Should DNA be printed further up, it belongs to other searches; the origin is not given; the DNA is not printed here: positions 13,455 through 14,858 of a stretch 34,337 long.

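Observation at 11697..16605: HrtBA-like type VII ABC pair followed by two paralogous exported chelatase-fold proteins with His/Met-rich N-termini: a candidate undescribed periplasmic tetrapyrrole or metal-handling module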

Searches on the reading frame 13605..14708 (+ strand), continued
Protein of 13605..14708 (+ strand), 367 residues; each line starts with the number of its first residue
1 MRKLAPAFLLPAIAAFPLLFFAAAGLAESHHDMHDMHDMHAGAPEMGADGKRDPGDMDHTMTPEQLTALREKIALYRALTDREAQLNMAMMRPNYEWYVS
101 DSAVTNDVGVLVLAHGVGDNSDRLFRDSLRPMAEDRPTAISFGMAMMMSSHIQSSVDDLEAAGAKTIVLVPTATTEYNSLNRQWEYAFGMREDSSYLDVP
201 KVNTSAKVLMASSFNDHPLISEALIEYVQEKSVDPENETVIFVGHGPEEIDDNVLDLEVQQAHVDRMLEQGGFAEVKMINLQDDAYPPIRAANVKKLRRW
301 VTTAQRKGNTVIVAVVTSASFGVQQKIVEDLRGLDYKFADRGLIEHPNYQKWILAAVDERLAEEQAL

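Call 23: search_solved_structures(query=A1, max_evalue=10, show_alignments=5)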
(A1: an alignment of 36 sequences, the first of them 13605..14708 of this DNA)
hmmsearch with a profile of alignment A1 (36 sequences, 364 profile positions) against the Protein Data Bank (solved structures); distinct sequences matched with E-value up to 10: 6.
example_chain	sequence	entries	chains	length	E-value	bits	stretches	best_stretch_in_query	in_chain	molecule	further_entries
3vv4_A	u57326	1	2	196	0.1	14.7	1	30-79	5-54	Methyl-accepting chemotaxis protein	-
3mc3_A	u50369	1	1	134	0.24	13.5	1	226-257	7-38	DsrE/DsrF-like family protein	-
6d6q_L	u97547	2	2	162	0.27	13.3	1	188-264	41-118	M-phase phosphoprotein 6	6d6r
6h25_K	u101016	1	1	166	0.28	13.3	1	188-264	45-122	M-phase phosphoprotein 6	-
6m2a_A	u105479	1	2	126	0.67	12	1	112-191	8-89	Sirohydrochlorin cobaltochelatase,Sirohydrochlorin cobaltochelatase,Sirohydrochlorin cobal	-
8i56_A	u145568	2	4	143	2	10.5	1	110-183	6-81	Sirohydrochlorin cobaltochelatase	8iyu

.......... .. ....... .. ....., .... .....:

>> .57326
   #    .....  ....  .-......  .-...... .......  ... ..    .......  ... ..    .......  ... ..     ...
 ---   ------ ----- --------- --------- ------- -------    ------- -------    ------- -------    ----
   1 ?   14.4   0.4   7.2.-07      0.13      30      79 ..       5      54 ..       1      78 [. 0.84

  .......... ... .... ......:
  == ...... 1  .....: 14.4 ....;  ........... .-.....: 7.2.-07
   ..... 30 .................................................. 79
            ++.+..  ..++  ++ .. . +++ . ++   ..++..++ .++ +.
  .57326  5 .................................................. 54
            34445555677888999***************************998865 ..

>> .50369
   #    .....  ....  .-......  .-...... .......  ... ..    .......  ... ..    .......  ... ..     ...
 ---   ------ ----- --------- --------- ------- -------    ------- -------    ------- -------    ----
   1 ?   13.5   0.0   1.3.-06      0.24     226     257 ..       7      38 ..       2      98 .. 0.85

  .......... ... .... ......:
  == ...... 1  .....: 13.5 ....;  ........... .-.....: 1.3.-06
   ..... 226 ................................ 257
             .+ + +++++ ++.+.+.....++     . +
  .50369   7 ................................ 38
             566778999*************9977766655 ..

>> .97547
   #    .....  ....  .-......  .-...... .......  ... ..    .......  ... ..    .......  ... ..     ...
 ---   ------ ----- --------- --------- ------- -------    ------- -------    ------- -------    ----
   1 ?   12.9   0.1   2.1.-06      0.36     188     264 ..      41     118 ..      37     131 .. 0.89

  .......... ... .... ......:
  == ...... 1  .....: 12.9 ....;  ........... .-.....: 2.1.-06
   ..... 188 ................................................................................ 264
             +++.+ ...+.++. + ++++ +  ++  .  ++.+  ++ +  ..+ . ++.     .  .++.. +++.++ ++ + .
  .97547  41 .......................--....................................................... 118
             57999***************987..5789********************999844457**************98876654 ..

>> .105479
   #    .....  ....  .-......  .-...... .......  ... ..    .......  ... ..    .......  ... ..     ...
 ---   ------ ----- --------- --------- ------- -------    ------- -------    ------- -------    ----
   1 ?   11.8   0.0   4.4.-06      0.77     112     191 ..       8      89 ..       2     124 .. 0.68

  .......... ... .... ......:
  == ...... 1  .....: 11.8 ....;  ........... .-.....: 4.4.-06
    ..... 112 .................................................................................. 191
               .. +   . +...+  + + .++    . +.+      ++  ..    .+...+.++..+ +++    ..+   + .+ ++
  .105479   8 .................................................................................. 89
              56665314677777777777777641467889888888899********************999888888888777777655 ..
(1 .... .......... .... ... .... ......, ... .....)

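Call 25: find_related_loci(query=A1, collection=genome_contigs, flank=8000)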
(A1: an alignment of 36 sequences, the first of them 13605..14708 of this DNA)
Query A1 (367 aa) in genome_contigs; peptide patterns used: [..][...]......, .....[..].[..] (x = any residue, [..] = any of these).
122 stretches matched a pattern; 73 encode a relative of the query (tblastn E <= 1e-3); 72 distinct loci.
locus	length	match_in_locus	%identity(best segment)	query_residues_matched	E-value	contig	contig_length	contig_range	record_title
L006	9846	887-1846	77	43-362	3e-172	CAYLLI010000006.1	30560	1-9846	MAG TPA_asm: uncultured Chromatiaceae bacterium isolate SRP342821_co1_1 genome assembly, contig: NODE_1010_length_30560_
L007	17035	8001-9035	71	18-364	8e-171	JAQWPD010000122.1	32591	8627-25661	MAG: Gammaproteobacteria bacterium isolate cluster2_bin.219 k141_1880513, whole genome shotgun sequence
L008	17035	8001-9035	71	18-364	7e-170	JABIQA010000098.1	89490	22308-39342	MAG: Chromatiales bacterium isolate SI072_bin130 k141_3411667, whole genome shotgun sequence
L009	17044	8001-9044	64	12-362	9e-151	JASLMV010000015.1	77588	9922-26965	MAG: Gammaproteobacteria bacterium isolate Arabian10_MAG_56 NODE_15_length_77588_cov_20.430107, whole genome shotgun seq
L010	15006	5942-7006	60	6-364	2e-142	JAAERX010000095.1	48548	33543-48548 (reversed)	MAG: Gammaproteobacteria bacterium isolate Nau_16 NauG_CONTIG1493264, whole genome shotgun sequence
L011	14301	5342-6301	67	44-362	4e-141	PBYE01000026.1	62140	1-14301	MAG: Chromatiales bacterium isolate NP37 MHASMcontig_999317, whole genome shotgun sequence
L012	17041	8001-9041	62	15-364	4e-141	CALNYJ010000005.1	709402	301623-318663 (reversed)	MAG: uncultured Gammaproteobacteria bacterium isolate LOGT_bin.0117 genome assembly, contig: contig_35874, whole genome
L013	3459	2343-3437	57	1-364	5e-144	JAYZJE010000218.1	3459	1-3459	MAG: Pseudomonadota bacterium isolate XB_MAG252 DB_MAG252_0218, whole genome shotgun sequence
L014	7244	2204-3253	59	5-363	8e-139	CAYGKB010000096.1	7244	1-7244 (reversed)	MAG TPA_asm: uncultured Chromatiaceae bacterium isolate ERP116193_co2_299 genome assembly, contig: NODE_24366_length_724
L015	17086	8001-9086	58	1-362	5e-138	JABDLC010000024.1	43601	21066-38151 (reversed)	MAG: Gammaproteobacteria bacterium isolate SS_bin_65 k127_2341737, whole genome shotgun sequence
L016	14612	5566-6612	60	5-362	1e-137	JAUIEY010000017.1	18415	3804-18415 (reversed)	MAG: Gammaproteobacteria bacterium isolate 8_bin.55 NODE_3014_length_18415_cov_0.962489, whole genome shotgun sequence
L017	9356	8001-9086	55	1-364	5e-133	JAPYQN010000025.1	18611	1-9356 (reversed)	MAG: Gammaproteobacteria bacterium isolate PW2.metabat2.74 PW2_3586_length_18611_cov_75.094094, whole genome shotgun seq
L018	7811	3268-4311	54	12-359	3e-123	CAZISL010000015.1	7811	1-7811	MAG TPA_asm: uncultured Chromatiaceae bacterium isolate binchicken_co231_168 genome assembly, contig: k141_1601473, whol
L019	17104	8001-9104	52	1-365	1e-122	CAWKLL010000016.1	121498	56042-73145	MAG: uncultured Gammaproteobacteria bacterium isolate MFD03551.bin.1.153 genome assembly, contig: contig_31610, whole ge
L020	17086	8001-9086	51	1-362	8e-122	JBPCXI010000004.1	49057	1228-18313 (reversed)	MAG: Gammaproteobacteria bacterium isolate MAG_seacave_116 S1Ck127_5388902, whole genome shotgun sequence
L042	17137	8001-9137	43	3-364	1e-97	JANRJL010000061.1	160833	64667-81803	MAG: Rhodospirillaceae bacterium isolate bins.465 k141_2156239, whole genome shotgun sequence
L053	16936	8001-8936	44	51-359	5e-84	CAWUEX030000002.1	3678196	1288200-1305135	MAG: Rhodospirillaceae bacterium isolate e7de1b1e-f61f-4465-b923-37e46d3445d0 genome assembly, contig: contig_2, whole g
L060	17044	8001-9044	39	12-363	2e-81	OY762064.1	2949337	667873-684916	MAG: Gammaproteobacteria bacterium isolate 5875f011-1e0e-4071-bb50-440bf5799690 genome assembly, chromosome: 1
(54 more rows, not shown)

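Call 32: search_protein_families(library=pfam, alignment_id=A1, max_evalue=1)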
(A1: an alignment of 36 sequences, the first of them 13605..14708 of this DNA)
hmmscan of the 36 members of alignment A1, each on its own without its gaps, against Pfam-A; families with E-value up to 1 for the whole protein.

A. member 1, window:13605-14708:+ (367 aa): 1 family
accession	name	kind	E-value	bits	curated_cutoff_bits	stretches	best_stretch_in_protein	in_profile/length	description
PF07799.17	DUF1643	-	0.088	13.3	22.5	1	228-318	3-86/134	Protein of unknown function (DUF1643)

B. families by the number of members that match (of 36 scanned): 21 families
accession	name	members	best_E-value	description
PF01903.22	CbiX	29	1.7e-05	CbiX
PF04452.19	Methyltrans_RNA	8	0.0088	RNA methyltransferase domain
PF00762.24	Ferrochelatase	4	3.8e-06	Ferrochelatase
PF12048.14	DUF3530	2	0.014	Protein of unknown function (DUF3530)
PF08029.16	HisG_C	2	0.03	HisG, C-terminal domain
PF19971.4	TCAD2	2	0.037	Ternary complex associated domain 2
PF02629.25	CoA_binding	2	0.056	CoA binding domain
PF08937.16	ThsB_TIR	2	0.057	Thoeris protein ThsB, TIR-like domain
PF00656.27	Peptidase_C14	1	0.0086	Caspase domain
PF17505.7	DUF5437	1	0.014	Family of unknown function (DUF5437)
PF06441.18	EHN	1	0.037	Epoxide hydrolase N terminus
PF03575.23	Peptidase_S51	1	0.07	Peptidase family S51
PF08843.17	AbiEii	1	0.082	Nucleotidyl transferase AbiEii toxin, Type IV TA system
PF07799.17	DUF1643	1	0.088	Protein of unknown function (DUF1643)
PF05511.16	ATP-synt_F6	1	0.098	Mitochondrial ATP synthase coupling factor 6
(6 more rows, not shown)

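Call 36: search_protein_families(library=pfam, proteins=[L053:1796-4438:-, L053:4366-5121:-, L053:5849-6994:+, L053:7076-7666:+, L053:7854-8954:+, L053:9719-12199:+, L060:3082-5067:+, L060:5073-6398:-, L060:6605-7894:+, L060:9065-10597:-], max_evalue=0.001)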
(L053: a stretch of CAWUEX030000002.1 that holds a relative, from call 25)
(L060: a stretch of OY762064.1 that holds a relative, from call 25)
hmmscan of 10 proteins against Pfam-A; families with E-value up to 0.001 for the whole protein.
L053:1796-4438:- (880 aa): 2 families
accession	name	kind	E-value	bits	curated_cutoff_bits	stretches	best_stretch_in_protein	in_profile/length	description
PF02687.27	FtsX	-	1.2e-16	61.2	25.5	2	760-871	3-118/120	FtsX-like permease C-terminal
PF12704.14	MacB_PCD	-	3e-06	28.1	27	1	55-265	5-205/207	MacB-like periplasmic core domain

L053:4366-5121:- (251 aa): 2 families
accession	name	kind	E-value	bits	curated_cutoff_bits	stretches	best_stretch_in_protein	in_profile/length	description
PF00005.33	ABC_tran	-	2.8e-34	119.1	25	1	44-190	1-136/137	ABC transporter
PF02463.25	SMC_N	-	0.00018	21.5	40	0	155-236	135-212/220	RecF/RecN/SMC N terminal domain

L053:5849-6994:+ (381 aa): 2 families
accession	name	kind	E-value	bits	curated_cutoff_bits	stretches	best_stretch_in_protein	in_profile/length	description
PF10442.14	FIST_C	-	3.2e-22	79.5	28.5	1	227-366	1-130/131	FIST C domain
PF08495.15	FIST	-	1.9e-20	74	23.2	1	39-225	2-189/189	FIST N domain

L053:7076-7666:+ (196 aa): 2 families
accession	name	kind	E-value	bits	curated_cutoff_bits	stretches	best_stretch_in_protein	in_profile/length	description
PF02834.22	LigT_PEase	-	8.7e-27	93.6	23.3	2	11-86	4-87/87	LigT like Phosphoesterase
PF13563.12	2_5_RNA_ligase2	-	8.8e-14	52.2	27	1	13-139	4-129/152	2'-5' RNA ligase superfamily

L053:7854-8954:+ (366 aa): 1 family
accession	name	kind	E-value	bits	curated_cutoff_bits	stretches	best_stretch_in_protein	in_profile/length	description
PF01903.22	CbiX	-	0.00037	21.2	22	1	132-226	20-104/106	CbiX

L053:9719-12199:+ (826 aa): 1 family
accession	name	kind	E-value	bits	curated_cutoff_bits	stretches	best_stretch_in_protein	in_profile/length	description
PF03167.25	UDG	-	8.5e-23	81.4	24.3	1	667-821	5-140/141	Uracil DNA glycosylase superfamily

L060:3082-5067:+ (661 aa): 1 family
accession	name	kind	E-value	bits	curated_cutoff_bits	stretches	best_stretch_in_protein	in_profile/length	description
PF00474.23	SSF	-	3.6e-50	171.5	22.8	2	110-375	1-255/406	Sodium:solute symporter family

L060:5073-6398:- (441 aa): 1 family
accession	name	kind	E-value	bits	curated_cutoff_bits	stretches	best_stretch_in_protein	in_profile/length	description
PF13372.12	Alginate_exp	-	7.4e-11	41.9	25.2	1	123-244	67-189/395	Alginate export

L060:6605-7894:+ (429 aa): 1 family
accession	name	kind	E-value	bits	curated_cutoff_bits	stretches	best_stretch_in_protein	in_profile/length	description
PF00180.25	Iso_dh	-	2.3e-92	310.4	27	1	25-422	2-347/348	Isocitrate/isopropylmalate dehydrogenase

L060:9065-10597:- (510 aa): 1 family
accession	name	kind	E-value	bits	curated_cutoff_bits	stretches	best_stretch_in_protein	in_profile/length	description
PF08894.16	DUF1838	-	5.1e-74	249.4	25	1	264-502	2-231/232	Protein of unknown function (DUF1838)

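Call 41: search_protein_families(library=pfam, proteins=[L001:11306-12244:+, L003:11097-12047:+, L001:12271-12861:-], max_evalue=0.1)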
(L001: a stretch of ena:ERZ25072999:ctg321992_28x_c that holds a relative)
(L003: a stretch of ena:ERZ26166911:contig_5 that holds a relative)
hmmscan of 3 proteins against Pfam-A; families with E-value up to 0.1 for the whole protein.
L001:11306-12244:+ (312 aa): 0 families

L003:11097-12047:+ (316 aa): 0 families

L001:12271-12861:- (196 aa): 0 families

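Call 68: search_protein_representatives(alignment_id=A1)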
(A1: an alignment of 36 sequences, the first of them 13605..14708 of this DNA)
Query: 36 sequences, 364 profile positions. Proteins with E-value up to 0.001 (for the whole library): 940; up to 1e-10: 599; up to 1e-30: 157. The best 150 are listed.
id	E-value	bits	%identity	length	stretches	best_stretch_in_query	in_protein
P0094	8.7e-173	590.8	-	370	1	10-362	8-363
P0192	5.3e-136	469.8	-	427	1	34-362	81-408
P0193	1.2e-118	412.6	-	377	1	28-361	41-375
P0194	1.2e-115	402.8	-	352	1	48-361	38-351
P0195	2.0e-115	402.0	-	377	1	27-360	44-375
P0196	1.1e-112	393.0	-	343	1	52-361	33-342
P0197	4.9e-109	381.0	-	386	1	31-360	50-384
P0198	9.2e-109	380.1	-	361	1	19-357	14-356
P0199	2.6e-108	378.6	-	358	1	50-362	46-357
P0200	3.2e-108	378.3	-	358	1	41-360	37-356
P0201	8.8e-107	373.6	-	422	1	38-358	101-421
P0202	1.2e-103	363.3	-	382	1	57-361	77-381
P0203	1.7e-102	359.5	-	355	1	55-362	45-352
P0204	3.7e-101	355.1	-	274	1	89-359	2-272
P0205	6.9e-101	354.2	-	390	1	19-359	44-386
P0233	5.0e-54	200.0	-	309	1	103-355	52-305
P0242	3.5e-48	180.8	-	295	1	103-360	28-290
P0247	5.4e-46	173.6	-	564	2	103-361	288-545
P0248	3.7e-45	170.9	-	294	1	101-355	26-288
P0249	7.9e-45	169.8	-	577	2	102-356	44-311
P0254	8.8e-44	166.3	-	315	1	101-355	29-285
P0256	2.8e-43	164.7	-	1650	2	98-357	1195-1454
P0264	3.2e-41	157.9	-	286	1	104-355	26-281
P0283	1.0e-38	149.7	-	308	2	197-359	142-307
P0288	2.6e-38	148.3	-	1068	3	101-360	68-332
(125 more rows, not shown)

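Call 69: search_protein_families(library=pfam, proteins=[P0242, P0248, P0254, P0264, P0247, P0249, P0256, P0288, P0283, P0233], max_evalue=0.01)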
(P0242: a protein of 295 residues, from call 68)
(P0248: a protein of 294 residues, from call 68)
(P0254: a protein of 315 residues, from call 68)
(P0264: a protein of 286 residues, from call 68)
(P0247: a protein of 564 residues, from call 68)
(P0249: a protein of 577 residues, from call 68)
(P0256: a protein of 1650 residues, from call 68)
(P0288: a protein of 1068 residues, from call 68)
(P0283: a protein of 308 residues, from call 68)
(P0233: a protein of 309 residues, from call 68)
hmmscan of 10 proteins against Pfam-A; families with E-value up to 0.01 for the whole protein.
P0242 (295 aa): 1 family
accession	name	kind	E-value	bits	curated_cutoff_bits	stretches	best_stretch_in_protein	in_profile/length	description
PF01903.22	CbiX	-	3e-09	37.6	22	2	42-154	6-105/106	CbiX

P0248 (294 aa): 1 family
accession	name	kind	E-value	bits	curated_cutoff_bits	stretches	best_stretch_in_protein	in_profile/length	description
PF01903.22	CbiX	-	4.6e-12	46.6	22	1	41-96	5-63/106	CbiX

P0254 (315 aa): 1 family
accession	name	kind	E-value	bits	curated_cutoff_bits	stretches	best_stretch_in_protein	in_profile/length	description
PF01903.22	CbiX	-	1.4e-10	41.9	22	1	45-153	6-104/106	CbiX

P0264 (286 aa): 3 families
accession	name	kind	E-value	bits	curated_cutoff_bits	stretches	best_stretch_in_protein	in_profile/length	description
PF01903.22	CbiX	-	3.3e-11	43.9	22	1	38-150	5-105/106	CbiX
PF24370.1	DUF7526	-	0.0017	18.7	27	0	29-64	33-67/88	Family of unknown function (DUF7526)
PF00762.24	Ferrochelatase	-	0.0092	15.4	27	0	41-94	70-123/317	Ferrochelatase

P0247 (564 aa): 3 families
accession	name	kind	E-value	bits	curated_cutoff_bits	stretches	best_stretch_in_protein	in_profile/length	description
PF01903.22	CbiX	-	1.4e-08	35.5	22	0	79-110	38-69/106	CbiX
PF00762.24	Ferrochelatase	-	0.0013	18.2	27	0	316-430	83-195/317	Ferrochelatase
PF02789.23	Peptidase_M17_N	-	0.0037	17.6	23.4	0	54-109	46-104/129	Cytosol aminopeptidase family, N-terminal domain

P0249 (577 aa): 2 families
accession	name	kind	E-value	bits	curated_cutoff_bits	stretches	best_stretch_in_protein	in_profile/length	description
PF01903.22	CbiX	-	4.9e-34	117.2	22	3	55-166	1-105/106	CbiX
PF00762.24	Ferrochelatase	-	0.0099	15.3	27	0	65-188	77-193/317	Ferrochelatase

P0256 (1650 aa): 4 families
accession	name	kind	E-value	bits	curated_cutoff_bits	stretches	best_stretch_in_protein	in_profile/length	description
PF01903.22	CbiX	-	6e-48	162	22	4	1210-1323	1-105/106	CbiX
PF06180.16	CbiK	-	4e-13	49.7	26.2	2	1248-1414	63-212/262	Cobalt chelatase (CbiK)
PF07581.17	Glug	-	3.4e-11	43.2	20.5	1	398-419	4-26/28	The GLUG motif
PF00762.24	Ferrochelatase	-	0.0062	16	27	0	1218-1275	76-132/317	Ferrochelatase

P0288 (1068 aa): 3 families
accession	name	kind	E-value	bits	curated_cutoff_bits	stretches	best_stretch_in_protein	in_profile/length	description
PF01903.22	CbiX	-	5.1e-26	91.5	22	3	80-183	1-97/106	CbiX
PF02663.19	FmdE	-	4.2e-13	50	22.9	2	361-501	3-133/133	FmdE, Molybdenum formylmethanofuran dehydrogenase operon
PF00404.24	Dockerin_1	-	9.4e-10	39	22.9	1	1013-1058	2-52/57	Dockerin type I domain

P0283 (308 aa): 2 families
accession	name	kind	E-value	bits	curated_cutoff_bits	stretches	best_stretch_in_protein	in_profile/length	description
PF01903.22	CbiX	-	3.7e-10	40.5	22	1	35-90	6-64/106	CbiX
PF06180.16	CbiK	-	0.0064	16.3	26.2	0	20-87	138-206/262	Cobalt chelatase (CbiK)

P0233 (309 aa): 1 family
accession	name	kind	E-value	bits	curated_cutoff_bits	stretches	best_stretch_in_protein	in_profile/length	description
PF01903.22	CbiX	-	0.00094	19.9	22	1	69-124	9-65/106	CbiX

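Call 75: find_homologous_proteins(query=P0242, max_evalue=1e-10)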
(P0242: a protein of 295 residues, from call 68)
Query P0242 (295 aa): 740 proteins with E <= 1e-10 among 7814 candidates; the best 120 are listed.
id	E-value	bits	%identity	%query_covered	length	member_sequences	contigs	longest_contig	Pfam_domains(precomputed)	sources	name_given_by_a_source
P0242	1.4e-190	650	100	100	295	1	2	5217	PF01903.23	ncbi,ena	-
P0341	1.4e-99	351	58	95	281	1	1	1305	PF01903.23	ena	-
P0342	1.0e-95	339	56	93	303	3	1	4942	PF01903.23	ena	-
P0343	1.0e-94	335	55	97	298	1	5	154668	PF01903.23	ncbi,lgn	-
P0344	4.9e-94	333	56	94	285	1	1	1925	PF01903.23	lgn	-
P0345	4.3e-91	323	58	87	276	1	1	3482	PF01903.23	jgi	jgi:sirohydrochlorin ferrochelatase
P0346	2.5e-90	321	54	95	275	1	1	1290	PF01903.23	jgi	jgi:sirohydrochlorin ferrochelatase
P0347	3.9e-90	320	54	94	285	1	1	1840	PF01903.23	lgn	-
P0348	7.1e-88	313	54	90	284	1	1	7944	PF01903.23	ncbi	-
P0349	7.9e-88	313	55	92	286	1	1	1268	PF01903.23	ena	-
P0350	2.3e-85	305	54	89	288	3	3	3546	PF01903.23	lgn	-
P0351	7.1e-83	296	51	94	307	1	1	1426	PF01903.23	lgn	-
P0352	2.6e-82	295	52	98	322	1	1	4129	PF01903.23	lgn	-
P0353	2.6e-82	295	52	92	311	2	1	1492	PF01903.23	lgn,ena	-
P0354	7.7e-82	293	51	95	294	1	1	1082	PF01903.23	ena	-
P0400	1.0e-73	266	45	97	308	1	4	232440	PF01903.23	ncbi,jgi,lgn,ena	-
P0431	2.1e-69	252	49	87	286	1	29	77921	PF01903.23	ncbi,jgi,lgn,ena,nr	ncbi:MAG TPA: hypothetical protein DDX89_04300 [Candidatus Omnitrophica bacterium]|nr:MAG: hypotheti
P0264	5.8e-62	228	46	95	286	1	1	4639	PF01903.23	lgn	-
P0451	9.4e-61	224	44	87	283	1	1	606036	PF01903.23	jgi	-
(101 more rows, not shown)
